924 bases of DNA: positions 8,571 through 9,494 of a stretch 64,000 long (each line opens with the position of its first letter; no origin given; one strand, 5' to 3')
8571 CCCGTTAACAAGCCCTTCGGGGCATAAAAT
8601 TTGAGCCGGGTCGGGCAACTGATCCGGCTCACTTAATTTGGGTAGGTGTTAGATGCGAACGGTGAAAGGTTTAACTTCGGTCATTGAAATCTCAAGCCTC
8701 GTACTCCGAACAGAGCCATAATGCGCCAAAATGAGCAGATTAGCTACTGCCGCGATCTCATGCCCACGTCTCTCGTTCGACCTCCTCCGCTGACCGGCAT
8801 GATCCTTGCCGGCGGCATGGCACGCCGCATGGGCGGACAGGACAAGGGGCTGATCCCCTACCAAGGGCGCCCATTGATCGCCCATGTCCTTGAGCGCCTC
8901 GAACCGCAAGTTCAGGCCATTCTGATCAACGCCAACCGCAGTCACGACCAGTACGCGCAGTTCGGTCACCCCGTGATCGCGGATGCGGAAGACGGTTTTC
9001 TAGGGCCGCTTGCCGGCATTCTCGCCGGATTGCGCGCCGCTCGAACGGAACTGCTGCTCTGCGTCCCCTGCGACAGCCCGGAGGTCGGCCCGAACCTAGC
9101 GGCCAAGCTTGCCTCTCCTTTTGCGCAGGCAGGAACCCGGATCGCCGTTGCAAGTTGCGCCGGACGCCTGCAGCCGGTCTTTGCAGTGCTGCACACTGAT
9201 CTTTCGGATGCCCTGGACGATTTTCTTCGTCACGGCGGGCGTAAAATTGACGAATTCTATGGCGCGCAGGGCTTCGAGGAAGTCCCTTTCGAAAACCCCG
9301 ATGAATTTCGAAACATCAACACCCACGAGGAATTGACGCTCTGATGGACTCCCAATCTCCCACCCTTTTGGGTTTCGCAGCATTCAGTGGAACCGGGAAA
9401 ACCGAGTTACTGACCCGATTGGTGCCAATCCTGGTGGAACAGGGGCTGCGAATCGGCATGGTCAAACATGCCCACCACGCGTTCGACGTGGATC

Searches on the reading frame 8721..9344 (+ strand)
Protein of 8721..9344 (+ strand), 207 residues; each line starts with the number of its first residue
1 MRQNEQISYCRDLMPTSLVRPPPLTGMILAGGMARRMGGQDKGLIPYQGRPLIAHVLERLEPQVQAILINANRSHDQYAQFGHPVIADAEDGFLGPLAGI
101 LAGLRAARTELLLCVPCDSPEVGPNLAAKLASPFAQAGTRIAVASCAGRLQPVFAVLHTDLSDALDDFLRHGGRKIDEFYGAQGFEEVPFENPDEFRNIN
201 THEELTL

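Call 6: search_protein_families(library=pfam, proteins=[window:8721-9344:+])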
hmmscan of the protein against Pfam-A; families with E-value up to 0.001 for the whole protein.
window:8721-9344:+ (207 aa): 1 family
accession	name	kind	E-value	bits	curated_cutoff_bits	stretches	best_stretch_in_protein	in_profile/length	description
PF12804.13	NTP_transf_3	-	1.6e-38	132.8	27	1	26-177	1-154/160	MobA-like NTP transferase domain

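Call 52: search_protein_families(library=ncbifam, proteins=[window:8760-9344:+])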
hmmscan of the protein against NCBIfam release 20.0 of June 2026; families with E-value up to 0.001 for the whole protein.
window:8760-9344:+ (194 aa): 16 families
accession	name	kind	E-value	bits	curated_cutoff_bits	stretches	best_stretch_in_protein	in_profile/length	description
TIGR02665.1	molyb_mobA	equivalog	4e-65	219.3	151.85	1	12-192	2-185/186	molybdenum cofactor guanylyltransferase MobA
NF011057.0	PRK14489.1-2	subfamily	1.5e-40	139.6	541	1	11-192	7-191/363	bifunctional molybdenum cofactor guanylyltransferase MobA/molybdopterin-guanine dinucleotide biosynthesis adaptor protein MobB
NF011056.0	PRK14489.1-1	equivalog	4.9e-29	101.6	379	1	12-169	7-159/363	bifunctional molybdenum cofactor guanylyltransferase MobA/molybdopterin-guanine dinucleotide biosynthesis adaptor protein MobB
NF011058.0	PRK14489.1-3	exception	8.7e-26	90.3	820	1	11-192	9-198/382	molybdenum cofactor guanylyltransferase MobA, DUF3305 domain-containing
NF001457.0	PRK00317.1-3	equivalog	3.1e-23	82.3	164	1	12-193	3-191/200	molybdenum cofactor guanylyltransferase MobA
NF011059.0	PRK14490.1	equivalog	2.3e-19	69.8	354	1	9-191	179-361/374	bifunctional molybdenum cofactor guanylyltransferase MobA/molybdopterin-guanine dinucleotide biosynthesis adaptor protein MobB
NF002741.0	PRK02726.1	equivalog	2.8e-19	69.5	179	1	11-193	8-192/200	molybdenum cofactor guanylyltransferase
NF001855.0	PRK00576.1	equivalog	5.9e-18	65.2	205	1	10-192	6-189/197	molybdenum cofactor guanylyltransferase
NF001837.0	PRK00560.1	equivalog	6.2e-16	58.7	182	1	14-191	12-183/196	molybdenum cofactor guanylyltransferase MobA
NF011070.0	PRK14500.1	equivalog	6e-13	48.8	606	1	9-121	165-276/358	putative bifunctional molybdopterin-guanine dinucleotide biosynthesis protein MoaC/MobA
TIGR03310.1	matur_MocA_YgfJ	equivalog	6.8e-12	45.7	186.45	1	14-190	3-183/188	molybdenum cofactor cytidylyltransferase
NF045782.1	NicBOxredNboR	equivalog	1.7e-05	24.6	260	1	9-47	7-45/206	nicotine blue oxidoreductase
NF001186.0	PRK00155.2-3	equivalog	3.6e-05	23.3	253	1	14-59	8-57/224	2-C-methyl-D-erythritol 4-phosphate cytidylyltransferase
TIGR00454.1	TIGR00454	hypoth_equivalog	4.5e-05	23.4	174.7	1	13-57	3-48/183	TIGR00454 family protein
NF041135.1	IPPtranDIPPsyn_Thcocales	equivalog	0.00042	19.4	580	1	13-68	3-60/419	bifunctional L-myo-inositol-1-phosphate cytidylyltransferase/CDP-L-myo-inositol myo-inositolphosphotransferase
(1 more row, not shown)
